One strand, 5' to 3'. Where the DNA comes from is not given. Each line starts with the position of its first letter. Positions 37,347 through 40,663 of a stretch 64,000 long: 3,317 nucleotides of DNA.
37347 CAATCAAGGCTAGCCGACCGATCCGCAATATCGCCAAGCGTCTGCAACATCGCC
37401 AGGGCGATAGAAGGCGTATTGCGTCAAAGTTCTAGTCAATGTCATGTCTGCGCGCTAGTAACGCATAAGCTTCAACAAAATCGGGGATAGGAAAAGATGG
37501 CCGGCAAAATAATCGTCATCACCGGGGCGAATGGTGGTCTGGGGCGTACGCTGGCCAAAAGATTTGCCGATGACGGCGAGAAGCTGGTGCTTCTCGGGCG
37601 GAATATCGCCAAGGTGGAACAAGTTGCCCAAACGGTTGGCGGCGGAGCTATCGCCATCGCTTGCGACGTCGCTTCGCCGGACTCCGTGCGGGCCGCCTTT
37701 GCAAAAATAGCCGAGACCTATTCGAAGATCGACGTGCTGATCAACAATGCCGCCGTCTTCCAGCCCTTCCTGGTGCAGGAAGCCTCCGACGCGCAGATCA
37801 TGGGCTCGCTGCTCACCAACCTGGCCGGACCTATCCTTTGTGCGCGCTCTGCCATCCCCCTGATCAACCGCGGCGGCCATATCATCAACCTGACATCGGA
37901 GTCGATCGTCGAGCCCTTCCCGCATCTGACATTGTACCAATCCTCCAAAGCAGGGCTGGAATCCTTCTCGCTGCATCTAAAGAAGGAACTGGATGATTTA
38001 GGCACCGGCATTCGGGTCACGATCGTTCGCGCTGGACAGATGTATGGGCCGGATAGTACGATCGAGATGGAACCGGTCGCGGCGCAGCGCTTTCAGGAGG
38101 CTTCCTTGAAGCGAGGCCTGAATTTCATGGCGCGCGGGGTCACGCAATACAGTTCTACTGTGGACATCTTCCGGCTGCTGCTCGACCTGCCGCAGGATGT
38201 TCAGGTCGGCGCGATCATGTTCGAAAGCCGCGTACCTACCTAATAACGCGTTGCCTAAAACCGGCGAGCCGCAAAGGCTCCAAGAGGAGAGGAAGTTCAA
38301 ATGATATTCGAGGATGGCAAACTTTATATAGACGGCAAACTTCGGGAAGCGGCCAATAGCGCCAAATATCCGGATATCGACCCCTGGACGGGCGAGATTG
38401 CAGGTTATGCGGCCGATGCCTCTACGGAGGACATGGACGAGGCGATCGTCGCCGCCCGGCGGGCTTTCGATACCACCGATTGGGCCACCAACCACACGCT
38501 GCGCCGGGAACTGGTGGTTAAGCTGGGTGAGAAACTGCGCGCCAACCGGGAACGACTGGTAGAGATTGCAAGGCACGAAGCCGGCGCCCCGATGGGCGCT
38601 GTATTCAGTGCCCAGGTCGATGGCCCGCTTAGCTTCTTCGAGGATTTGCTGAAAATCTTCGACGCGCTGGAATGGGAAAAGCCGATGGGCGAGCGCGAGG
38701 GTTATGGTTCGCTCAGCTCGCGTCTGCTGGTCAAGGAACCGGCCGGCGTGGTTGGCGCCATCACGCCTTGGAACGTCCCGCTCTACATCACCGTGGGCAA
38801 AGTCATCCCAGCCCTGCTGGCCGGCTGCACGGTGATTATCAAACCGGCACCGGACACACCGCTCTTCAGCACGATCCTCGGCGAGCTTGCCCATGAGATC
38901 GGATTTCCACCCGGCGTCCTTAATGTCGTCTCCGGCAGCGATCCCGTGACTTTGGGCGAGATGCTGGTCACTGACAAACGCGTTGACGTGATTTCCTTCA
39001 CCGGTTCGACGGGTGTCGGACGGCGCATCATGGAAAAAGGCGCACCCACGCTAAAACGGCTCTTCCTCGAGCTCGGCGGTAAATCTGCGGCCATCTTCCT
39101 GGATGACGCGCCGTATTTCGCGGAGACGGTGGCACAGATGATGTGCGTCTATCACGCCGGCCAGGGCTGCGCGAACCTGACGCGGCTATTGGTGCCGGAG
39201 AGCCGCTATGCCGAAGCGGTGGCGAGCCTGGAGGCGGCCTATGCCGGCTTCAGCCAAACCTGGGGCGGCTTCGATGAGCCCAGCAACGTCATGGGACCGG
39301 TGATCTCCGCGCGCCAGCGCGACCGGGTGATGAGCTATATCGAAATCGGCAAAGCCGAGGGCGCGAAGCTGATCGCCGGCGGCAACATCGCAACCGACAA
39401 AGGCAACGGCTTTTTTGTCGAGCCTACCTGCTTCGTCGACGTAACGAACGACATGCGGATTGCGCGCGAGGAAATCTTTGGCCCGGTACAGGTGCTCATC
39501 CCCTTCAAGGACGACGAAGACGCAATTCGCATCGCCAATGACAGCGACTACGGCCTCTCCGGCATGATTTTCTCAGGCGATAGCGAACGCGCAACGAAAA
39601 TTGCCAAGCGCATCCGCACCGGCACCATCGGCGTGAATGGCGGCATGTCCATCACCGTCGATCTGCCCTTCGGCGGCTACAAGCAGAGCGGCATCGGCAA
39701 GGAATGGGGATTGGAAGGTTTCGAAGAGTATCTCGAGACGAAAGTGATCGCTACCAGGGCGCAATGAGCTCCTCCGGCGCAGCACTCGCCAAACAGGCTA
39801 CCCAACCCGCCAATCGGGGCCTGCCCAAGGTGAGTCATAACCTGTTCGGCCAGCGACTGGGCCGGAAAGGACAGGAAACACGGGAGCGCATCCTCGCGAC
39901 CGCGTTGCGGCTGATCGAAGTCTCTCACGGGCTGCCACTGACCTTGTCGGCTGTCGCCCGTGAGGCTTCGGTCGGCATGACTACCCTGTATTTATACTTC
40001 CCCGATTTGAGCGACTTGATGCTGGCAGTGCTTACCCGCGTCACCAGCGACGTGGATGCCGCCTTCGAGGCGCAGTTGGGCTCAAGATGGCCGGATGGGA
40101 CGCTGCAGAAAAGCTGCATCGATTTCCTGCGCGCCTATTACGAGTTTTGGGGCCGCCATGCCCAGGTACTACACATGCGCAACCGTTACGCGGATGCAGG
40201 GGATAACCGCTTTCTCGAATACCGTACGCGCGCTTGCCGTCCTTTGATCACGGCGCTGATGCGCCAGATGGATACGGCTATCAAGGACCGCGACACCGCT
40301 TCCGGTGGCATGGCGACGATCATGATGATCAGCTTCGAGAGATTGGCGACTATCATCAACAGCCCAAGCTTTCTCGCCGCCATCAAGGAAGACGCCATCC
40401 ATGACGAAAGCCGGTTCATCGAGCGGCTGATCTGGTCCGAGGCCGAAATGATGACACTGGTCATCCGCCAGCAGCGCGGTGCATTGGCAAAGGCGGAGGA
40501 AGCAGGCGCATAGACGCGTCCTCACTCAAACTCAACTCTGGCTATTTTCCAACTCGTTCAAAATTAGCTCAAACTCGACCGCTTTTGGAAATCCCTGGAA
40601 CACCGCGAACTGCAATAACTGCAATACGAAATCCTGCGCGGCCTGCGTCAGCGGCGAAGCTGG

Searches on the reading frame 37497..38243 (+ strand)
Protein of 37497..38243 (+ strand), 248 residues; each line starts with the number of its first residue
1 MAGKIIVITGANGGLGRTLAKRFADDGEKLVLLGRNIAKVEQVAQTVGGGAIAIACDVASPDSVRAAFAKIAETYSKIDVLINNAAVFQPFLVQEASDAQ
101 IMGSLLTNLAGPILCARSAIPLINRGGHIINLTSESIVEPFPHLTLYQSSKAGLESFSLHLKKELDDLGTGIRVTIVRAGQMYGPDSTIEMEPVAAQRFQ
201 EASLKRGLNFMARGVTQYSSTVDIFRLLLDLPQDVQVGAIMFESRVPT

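Call 5: search_protein_families(library=pfam, proteins=[window:37497-38243:+])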
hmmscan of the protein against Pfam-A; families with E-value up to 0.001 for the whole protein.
window:37497-38243:+ (248 aa): 6 families
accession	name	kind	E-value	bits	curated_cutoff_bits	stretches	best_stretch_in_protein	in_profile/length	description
PF00106.31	adh_short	-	2e-40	138.8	26.6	1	4-182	1-182/195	short chain dehydrogenase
PF13561.12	adh_short_C2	-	1.4e-31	110.3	27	1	10-184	1-178/236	Enoyl-(Acyl carrier protein) reductase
PF08659.16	KR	-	4.1e-12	46.8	22.6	1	6-101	3-105/180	KR domain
PF01370.27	Epimerase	-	1.3e-07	31.7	20.9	1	6-87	1-74/240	NAD dependent epimerase/dehydratase family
PF13460.12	NAD_binding_10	-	1.5e-05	25.3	27.2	1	10-70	1-60/184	NAD(P)H-binding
PF04321.23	RmlD_sub_bind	-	0.00017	21.3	27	1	6-97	3-71/287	RmlD substrate binding domain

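Call 8: find_encoding_contigs(protein=window:37497-38243:+, flank=3000, max_places=10)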
Protein window:37497-38243:+ (248 aa): 2 contigs read that carry it; 1 place shown.
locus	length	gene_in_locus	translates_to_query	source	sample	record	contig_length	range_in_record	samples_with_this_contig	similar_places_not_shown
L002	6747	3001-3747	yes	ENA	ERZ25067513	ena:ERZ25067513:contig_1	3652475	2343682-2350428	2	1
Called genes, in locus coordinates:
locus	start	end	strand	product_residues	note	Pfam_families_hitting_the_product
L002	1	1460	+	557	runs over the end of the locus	PF06980:DUF1302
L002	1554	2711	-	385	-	PF01408:GFO_IDH_MocA, PF02894:GFO_IDH_MocA_C, PF22725:GFO_IDH_MocA_C3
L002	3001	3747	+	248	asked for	PF00106:adh_short, PF01370:Epimerase (faint), PF08659:KR, PF13460:NAD_binding_10 (faint), PF13561:adh_short_C2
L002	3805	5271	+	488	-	PF00171:Aldedh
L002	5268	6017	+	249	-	-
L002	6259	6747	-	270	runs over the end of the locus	PF00378:ECH_1, PF16113:ECH_2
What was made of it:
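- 37497..38243 (+): Short-chain dehydrogenase (SDR), first gene of the operon. Pfam PF00106 (call 5); gene call (call 8).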

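Call 20: find_related_loci(query=A2, collection=metagenome_contigs, flank=2500)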
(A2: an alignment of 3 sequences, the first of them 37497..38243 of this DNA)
Query A2 (248 aa) in metagenome_contigs; peptide patterns used: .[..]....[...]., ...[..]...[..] (x = any residue, [..] = any of these).
220 stretches matched a pattern; 8 encode a relative of the query (tblastn E <= 1e-3); 8 distinct loci.
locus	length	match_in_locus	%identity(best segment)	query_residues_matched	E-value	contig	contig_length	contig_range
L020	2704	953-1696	79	1-248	5e-143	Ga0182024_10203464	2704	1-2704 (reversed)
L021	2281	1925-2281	67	4-122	6e-49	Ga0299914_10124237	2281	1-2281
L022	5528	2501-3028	29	1-172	6e-18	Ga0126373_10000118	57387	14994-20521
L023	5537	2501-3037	27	6-180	3e-11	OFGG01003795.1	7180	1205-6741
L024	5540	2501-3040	24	3-180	8e-10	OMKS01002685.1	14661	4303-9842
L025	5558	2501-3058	26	1-185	5e-7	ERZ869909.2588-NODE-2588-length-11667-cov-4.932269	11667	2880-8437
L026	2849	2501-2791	26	1-92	7e-7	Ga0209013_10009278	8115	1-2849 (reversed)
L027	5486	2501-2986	25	1-150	2e-6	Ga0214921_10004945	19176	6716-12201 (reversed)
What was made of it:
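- Tried and rejected: A protein-based metagenome scan with the SDR alignment gave only two further relatives, L020 and L021 (call 20).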

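Call 30: search_protein_families(library=ncbifam, proteins=[window:37497-38243:+])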
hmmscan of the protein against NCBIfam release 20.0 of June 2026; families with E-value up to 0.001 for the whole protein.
window:37497-38243:+ (248 aa): 233 families (the best 25 are shown)
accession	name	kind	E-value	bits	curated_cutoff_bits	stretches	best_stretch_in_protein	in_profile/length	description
NF005559.1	PRK07231.1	subfamily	5.3e-33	114.5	215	1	2-191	3-195/249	glucose 1-dehydrogenase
NF005067.0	PRK06484.1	equivalog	1.2e-32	113.1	713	1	4-182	10-451/524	short chain dehydrogenase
NF006114.0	PRK08263.1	subfamily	2.9e-31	108.7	290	1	2-183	2-183/280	short chain dehydrogenase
NF004825.0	PRK06181.1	equivalog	1.2e-30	106.7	215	1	2-180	5-186/268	SDR family oxidoreductase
NF004526.0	PRK05872.1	subfamily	6.5e-30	104.2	276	1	1-170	8-180/297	short-chain dehydrogenase/reductase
NF004824.0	PRK06180.1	subfamily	1.6e-29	103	298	1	3-181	4-182/279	oxidoreductase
NF005495.0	PRK07109.1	subfamily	7.8e-29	101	264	1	3-182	8-192/334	SDR family oxidoreductase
NF005594.0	PRK07326.1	equivalog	8.7e-29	100.7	271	1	2-181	5-185/237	SDR family oxidoreductase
NF004791.0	PRK06138.1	equivalog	2.8e-28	98.9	312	1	2-185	4-189/252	SDR family oxidoreductase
NF052558.1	MBtsdlDhBudC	equivalog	3.9e-28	98.7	270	1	2-200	2-201/250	meso-2,3-butanediol dehydrogenase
NF005909.0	PRK07890.1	subfamily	1.5e-27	96.6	258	1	2-197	6-204/260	short chain dehydrogenase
NF005672.0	PRK07454.1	equivalog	2.1e-27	95.9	234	1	5-181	8-187/241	SDR family oxidoreductase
NF009468.0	PRK12826.1-4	equivalog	5e-27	95.2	318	1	2-182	6-190/256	SDR family oxidoreductase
NF006565.0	PRK09072.1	equivalog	5.5e-27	95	238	1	3-175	5-177/265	SDR family oxidoreductase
NF005878.0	PRK07825.1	subfamily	7.6e-27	94.3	287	1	1-177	7-182/278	short chain dehydrogenase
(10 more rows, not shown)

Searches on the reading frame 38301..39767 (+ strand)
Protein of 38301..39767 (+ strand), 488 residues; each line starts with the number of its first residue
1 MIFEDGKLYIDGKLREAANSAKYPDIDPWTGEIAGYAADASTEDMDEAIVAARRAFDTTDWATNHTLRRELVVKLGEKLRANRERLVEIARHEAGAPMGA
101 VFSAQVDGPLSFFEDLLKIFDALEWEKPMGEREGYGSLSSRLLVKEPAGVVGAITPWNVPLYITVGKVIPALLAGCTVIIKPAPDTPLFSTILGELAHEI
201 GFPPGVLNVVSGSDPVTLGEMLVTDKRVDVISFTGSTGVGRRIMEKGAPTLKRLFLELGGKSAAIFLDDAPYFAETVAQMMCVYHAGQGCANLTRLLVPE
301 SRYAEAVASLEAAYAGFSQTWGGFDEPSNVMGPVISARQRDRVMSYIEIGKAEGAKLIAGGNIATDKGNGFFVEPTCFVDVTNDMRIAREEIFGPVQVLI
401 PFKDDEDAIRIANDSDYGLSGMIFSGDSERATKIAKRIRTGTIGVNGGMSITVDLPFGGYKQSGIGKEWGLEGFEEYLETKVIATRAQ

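Call 5: search_protein_families(library=pfam, proteins=[window:38301-39767:+])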
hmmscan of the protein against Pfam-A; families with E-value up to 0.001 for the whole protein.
window:38301-39767:+ (488 aa): 1 family
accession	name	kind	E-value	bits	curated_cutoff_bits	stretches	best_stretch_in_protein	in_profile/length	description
PF00171.27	Aldedh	-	6.8e-139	463.8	23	1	19-483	5-461/461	Aldehyde dehydrogenase family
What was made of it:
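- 38301..39767 (+): Aldehyde dehydrogenase. Pfam PF00171 (call 5).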

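Call 30: search_protein_families(library=ncbifam, proteins=[window:38301-39767:+])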
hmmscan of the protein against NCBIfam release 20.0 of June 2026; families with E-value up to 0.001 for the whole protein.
window:38301-39767:+ (488 aa): 42 families (the best 25 are shown)
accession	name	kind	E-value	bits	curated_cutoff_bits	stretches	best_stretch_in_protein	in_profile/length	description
TIGR04284.1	aldehy_Rv0768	hypoth_equivalog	1e-173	578.7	775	1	7-486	2-479/480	aldehyde dehydrogenase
NF045736.1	PaDhStyDRhodo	equivalog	6.3e-116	387.7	800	1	7-484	4-476/479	phenylacetaldehyde dehydrogenase StyD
TIGR01804.1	BADH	equivalog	1.3e-113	380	668.6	1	9-481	1-467/467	betaine-aldehyde dehydrogenase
NF010000.0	PRK13473.1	subfamily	2.5e-109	366.1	615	1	7-485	4-472/475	aminobutyraldehyde dehydrogenase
NF045735.1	PaDhStyDPseudo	equivalog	1.2e-105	354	850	1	7-484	4-480/483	phenylacetaldehyde dehydrogenase StyD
TIGR02299.1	HpaE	equivalog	4e-105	352.2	638.35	1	7-485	2-476/488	5-carboxymethyl-2-hydroxymuconate semialdehyde dehydrogenase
NF009725.0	PRK13252.1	equivalog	7.5e-102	341.3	593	1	5-484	6-478/488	betaine-aldehyde dehydrogenase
TIGR01780.1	SSADH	subfamily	8.1e-97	324.9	646.35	1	27-481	3-448/448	succinate-semialdehyde dehydrogenase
TIGR03216.1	OH_muco_semi_DH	equivalog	1.5e-95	320.6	693.25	1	8-484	3-478/481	2-hydroxymuconic semialdehyde dehydrogenase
NF006916.0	PRK09407.1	equivalog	2.5e-92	310.2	521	1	20-486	33-493/526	succinic semialdehyde dehydrogenase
NF007352.0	PRK09847.1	equivalog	1.2e-90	304.4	850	1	6-483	20-489/495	aldehyde dehydrogenase PuuC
NF050026.1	AcaldDHExaC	equivalog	1.2e-85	288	900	1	8-483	18-491/503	acetaldehyde dehydrogenase ExaC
NF052305.1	DioxValDhHalo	equivalog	5.7e-82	276.1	750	1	7-482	6-478/483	2,5-dioxovalerate dehydrogenase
NF007497.0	PRK10090.1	equivalog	1.1e-80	271.8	500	1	7-484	8-476/480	aldehyde dehydrogenase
NF002852.0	PRK03137.1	subfamily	1.8e-80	271.2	648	1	19-485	48-512/514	L-glutamate gamma-semialdehyde dehydrogenase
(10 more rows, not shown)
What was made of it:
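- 38301..39767 (+): Best NCBIfam match is TIGR04284, below its cut-off (call 30).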

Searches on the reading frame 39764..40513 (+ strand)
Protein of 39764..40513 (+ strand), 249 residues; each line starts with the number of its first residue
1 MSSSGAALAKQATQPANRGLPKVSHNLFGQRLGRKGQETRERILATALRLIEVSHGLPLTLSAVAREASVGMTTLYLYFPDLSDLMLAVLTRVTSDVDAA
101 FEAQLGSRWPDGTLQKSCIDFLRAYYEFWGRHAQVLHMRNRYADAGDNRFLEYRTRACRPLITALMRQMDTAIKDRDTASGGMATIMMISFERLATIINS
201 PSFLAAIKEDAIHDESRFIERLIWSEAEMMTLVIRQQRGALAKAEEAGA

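Call 5: search_protein_families(library=pfam, proteins=[window:39764-40513:+])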
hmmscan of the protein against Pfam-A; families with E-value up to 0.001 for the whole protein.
window:39764-40513:+ (249 aa): 1 family
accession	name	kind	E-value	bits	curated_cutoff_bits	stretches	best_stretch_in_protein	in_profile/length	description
PF00440.29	TetR_N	-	3e-05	24.1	24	1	43-89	1-47/47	Bacterial regulatory proteins, tetR family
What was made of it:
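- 39764..40513 (+): TetR/AcrR-family regulator (249 aa). Its start overlaps the ALDH stop by 4 bp. Pfam PF00440 at 24.1 bits, just above its cut-off (call 5).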

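Call 30: search_protein_families(library=ncbifam, proteins=[window:39764-40513:+])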
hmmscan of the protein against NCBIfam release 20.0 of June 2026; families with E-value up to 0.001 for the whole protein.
window:39764-40513:+ (249 aa): 4 families
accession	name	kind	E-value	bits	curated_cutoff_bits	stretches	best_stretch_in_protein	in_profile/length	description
NF007949.0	PRK10668.1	equivalog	1.7e-06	27.7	271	1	34-114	7-86/216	multidrug efflux transporter transcriptional repressor AcrR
NF033703.1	transcr_KstR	equivalog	3.7e-05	23.4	280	1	37-101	6-70/185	cholesterol catabolism transcriptional regulator KstR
NF051852.1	efflux_TF_MtrR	exception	0.00019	21.3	280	1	36-123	8-97/205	multidrug efflux system transcriptional repressor MtrR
NF053878.1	FATransRegFadRBac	equivalog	0.00054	19.8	200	0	41-101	6-66/190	fatty acid metabolism transcriptional regulator FadR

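Call 33: find_homologous_proteins(query=window:39764-40513:+)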
Query window:39764-40513:+ (249 aa): 491 proteins with E <= 0.001 among 5282 candidates; the best 120 are listed.
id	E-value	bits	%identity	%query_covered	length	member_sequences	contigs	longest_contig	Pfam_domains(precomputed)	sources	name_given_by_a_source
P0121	4.0e-158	542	100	100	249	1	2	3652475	-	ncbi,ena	-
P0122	1.8e-115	402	78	96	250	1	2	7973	PF00440.30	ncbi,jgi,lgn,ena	jgi:AcrR family transcriptional regulator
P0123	3.8e-110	385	73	99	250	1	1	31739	PF00440.30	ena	-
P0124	3.3e-105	369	74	98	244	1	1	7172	-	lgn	-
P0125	1.9e-103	363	69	98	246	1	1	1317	PF00440.30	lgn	-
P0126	1.8e-101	356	72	96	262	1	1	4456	-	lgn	-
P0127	7.7e-73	263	56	86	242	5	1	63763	-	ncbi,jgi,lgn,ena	jgi:AcrR family transcriptional regulator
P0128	1.4e-72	262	55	93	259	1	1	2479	PF00440.30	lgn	-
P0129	4.8e-71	257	54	92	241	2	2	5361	-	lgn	-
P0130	1.8e-70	255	54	93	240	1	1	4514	-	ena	-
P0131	8.8e-70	253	54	89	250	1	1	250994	-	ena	-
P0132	1.3e-69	252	56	88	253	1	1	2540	-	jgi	jgi:AcrR family transcriptional regulator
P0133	1.4e-69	252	54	95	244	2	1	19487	-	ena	-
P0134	3.1e-69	251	52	90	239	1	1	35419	-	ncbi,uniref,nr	ncbi:hypothetical protein GCM10010909_21120 [Acidocella aquatica]|uniref:HTH tetR-type domain-contai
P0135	5.2e-69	250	54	93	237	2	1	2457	-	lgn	-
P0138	1.3e-68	249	54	90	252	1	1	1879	PF00440.30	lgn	-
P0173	6.3e-64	234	52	89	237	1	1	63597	PF00440.30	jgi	jgi:AcrR family transcriptional regulator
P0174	7.8e-64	233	52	90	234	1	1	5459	PF00440.30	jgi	jgi:AcrR family transcriptional regulator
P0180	2.3e-63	232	49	98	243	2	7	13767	PF00440.30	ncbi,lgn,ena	-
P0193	3.0e-62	228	52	95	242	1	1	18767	PF00440.30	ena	-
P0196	6.0e-62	227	52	87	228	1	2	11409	PF00440.30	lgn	-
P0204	6.6e-61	224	51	85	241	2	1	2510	PF00440.30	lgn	-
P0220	5.0e-59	218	47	94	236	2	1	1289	PF00440.30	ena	-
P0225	8.5e-59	217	47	97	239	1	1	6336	PF00440.30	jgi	jgi:AcrR family transcriptional regulator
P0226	2.3e-58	215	48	97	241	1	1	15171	PF00440.30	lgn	-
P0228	4.6e-58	214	48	89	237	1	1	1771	PF00440.30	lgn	-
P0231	8.2e-58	214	49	88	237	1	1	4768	PF00440.30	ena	-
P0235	1.7e-57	212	49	89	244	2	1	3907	PF00440.30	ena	-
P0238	2.4e-57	212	49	87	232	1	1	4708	PF00440.30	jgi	jgi:AcrR family transcriptional regulator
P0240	3.0e-57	212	48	92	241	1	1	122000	PF00440.30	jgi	jgi:AcrR family transcriptional regulator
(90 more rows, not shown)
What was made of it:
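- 39764..40513 (+): Homologues are named AcrR/TetR by their sources (call 33).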

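Call 34: find_encoding_contigs(protein=P0123, flank=4500, max_places=3)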
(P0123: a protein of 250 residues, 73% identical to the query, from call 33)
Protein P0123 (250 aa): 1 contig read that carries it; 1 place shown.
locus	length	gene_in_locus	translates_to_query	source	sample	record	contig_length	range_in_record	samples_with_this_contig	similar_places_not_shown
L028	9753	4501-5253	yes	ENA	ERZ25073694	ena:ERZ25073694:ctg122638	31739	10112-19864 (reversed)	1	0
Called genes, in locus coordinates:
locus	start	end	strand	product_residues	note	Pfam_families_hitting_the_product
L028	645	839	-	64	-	-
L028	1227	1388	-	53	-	-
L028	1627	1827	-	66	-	-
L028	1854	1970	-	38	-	-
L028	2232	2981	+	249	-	PF00106:adh_short, PF01370:Epimerase (weak), PF02719:Polysacc_synt_2 (faint), PF08659:KR, PF13460:NAD_binding_10 (weak), PF13561:adh_short_C2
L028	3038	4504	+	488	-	PF00171:Aldedh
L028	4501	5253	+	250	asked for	PF00440:TetR_N (faint)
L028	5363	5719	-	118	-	PF02627:CMD (weak)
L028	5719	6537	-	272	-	PF00378:ECH_1, PF16113:ECH_2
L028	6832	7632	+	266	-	PF09339:HTH_IclR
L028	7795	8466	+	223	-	PF00106:adh_short, PF01370:Epimerase, PF08659:KR (faint), PF13561:adh_short_C2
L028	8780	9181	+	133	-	PF12172:zf-ChsH2, PF01796:OB_ChsH2_C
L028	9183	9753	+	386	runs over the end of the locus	PF22691:Thiolase_C_1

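Call 35: find_encoding_contigs(protein=P0124, flank=4500, max_places=3)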
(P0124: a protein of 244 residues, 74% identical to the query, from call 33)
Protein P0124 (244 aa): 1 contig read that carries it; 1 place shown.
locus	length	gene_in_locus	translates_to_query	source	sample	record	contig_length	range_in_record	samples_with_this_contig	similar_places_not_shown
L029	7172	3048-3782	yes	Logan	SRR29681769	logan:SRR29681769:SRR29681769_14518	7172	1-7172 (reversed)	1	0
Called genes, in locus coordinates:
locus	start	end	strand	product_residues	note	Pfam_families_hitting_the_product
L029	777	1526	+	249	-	PF00106:adh_short, PF01370:Epimerase (weak), PF02719:Polysacc_synt_2 (weak), PF04321:RmlD_sub_bind (faint), PF08659:KR, PF13561:adh_short_C2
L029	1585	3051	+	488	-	PF00171:Aldedh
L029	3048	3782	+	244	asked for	-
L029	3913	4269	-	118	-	PF02627:CMD (weak)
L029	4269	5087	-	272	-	PF00378:ECH_1, PF16113:ECH_2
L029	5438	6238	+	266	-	PF09339:HTH_IclR, PF13463:HTH_27 (weak)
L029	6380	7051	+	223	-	PF00106:adh_short, PF01370:Epimerase, PF08659:KR (faint), PF13561:adh_short_C2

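Call 36: find_encoding_contigs(protein=P0126, flank=4500, max_places=3)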
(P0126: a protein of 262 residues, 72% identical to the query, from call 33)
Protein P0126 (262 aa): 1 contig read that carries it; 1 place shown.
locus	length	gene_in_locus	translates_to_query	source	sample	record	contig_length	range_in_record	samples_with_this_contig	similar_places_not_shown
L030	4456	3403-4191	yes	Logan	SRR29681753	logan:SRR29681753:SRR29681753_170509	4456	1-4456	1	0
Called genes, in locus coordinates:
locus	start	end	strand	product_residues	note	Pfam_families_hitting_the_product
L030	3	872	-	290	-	?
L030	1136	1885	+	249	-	PF00106:adh_short, PF01370:Epimerase (faint), PF02719:Polysacc_synt_2 (weak), PF08659:KR, PF13460:NAD_binding_10 (faint), PF13561:adh_short_C2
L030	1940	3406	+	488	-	PF00171:Aldedh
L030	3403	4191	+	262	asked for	-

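Call 49: find_encoding_contigs(protein=P0127, flank=4500, max_places=2)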
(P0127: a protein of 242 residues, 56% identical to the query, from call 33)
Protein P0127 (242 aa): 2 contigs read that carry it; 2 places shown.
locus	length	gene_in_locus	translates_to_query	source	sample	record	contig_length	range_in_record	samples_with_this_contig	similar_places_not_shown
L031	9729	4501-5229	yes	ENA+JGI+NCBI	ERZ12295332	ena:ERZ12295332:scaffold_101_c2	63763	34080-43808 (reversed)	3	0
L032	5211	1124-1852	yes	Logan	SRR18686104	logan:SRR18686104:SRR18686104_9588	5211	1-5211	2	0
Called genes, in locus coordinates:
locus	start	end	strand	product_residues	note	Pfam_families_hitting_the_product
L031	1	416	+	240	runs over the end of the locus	PF00198:2-oxoacid_dh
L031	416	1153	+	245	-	PF00106:adh_short, PF23441:SDR, PF08659:KR, PF13561:adh_short_C2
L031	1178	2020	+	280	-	PF00106:adh_short, PF13561:adh_short_C2, PF00106:adh_short (weak)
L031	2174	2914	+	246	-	PF00106:adh_short, PF01370:Epimerase (weak), PF02719:Polysacc_synt_2 (weak), PF08659:KR, PF13460:NAD_binding_10 (weak), PF13561:adh_short_C2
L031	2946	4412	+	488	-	PF00171:Aldedh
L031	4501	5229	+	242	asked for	-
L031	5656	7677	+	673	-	PF00724:Oxidored_FMN, PF07992:Pyr_redox_2, PF13738:Pyr_redox_3 (faint), PF00070:Pyr_redox (faint), PF00890:FAD_binding_2 (faint), PF12831:FAD_oxidored (faint), PF13450:NAD_binding_8 (faint), PF07992:Pyr_redox_2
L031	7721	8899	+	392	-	PF02771:Acyl-CoA_dh_N, PF02770:Acyl-CoA_dh_M, PF00441:Acyl-CoA_dh_1, PF08028:Acyl-CoA_dh_2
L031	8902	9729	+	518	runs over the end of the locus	PF00501:AMP-binding, PF13193:AMP-binding_C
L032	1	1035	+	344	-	?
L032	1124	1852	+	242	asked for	-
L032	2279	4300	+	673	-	PF00724:Oxidored_FMN, PF07992:Pyr_redox_2, PF13738:Pyr_redox_3 (faint), PF00070:Pyr_redox (faint), PF00890:FAD_binding_2 (faint), PF12831:FAD_oxidored (faint), PF13450:NAD_binding_8 (faint), PF07992:Pyr_redox_2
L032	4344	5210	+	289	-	?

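Call 50: find_encoding_contigs(protein=P0134, flank=4500, max_places=2)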
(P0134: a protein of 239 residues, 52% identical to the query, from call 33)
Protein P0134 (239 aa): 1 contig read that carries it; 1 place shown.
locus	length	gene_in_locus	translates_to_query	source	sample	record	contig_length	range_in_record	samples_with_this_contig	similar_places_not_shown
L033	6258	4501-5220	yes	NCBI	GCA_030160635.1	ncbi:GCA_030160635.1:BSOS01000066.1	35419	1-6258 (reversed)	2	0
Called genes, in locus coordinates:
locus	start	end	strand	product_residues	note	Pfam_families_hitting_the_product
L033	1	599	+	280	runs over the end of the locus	PF00106:adh_short, PF13561:adh_short_C2, PF00106:adh_short (weak)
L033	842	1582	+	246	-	PF00106:adh_short, PF01370:Epimerase (faint), PF02719:Polysacc_synt_2 (weak), PF04321:RmlD_sub_bind (weak), PF08659:KR, PF13460:NAD_binding_10 (weak), PF13561:adh_short_C2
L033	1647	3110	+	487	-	PF00171:Aldedh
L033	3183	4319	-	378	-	PF13808:DDE_Tnp_1_assoc, PF01609:DDE_Tnp_1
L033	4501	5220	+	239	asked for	-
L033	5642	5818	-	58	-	-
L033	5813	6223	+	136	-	-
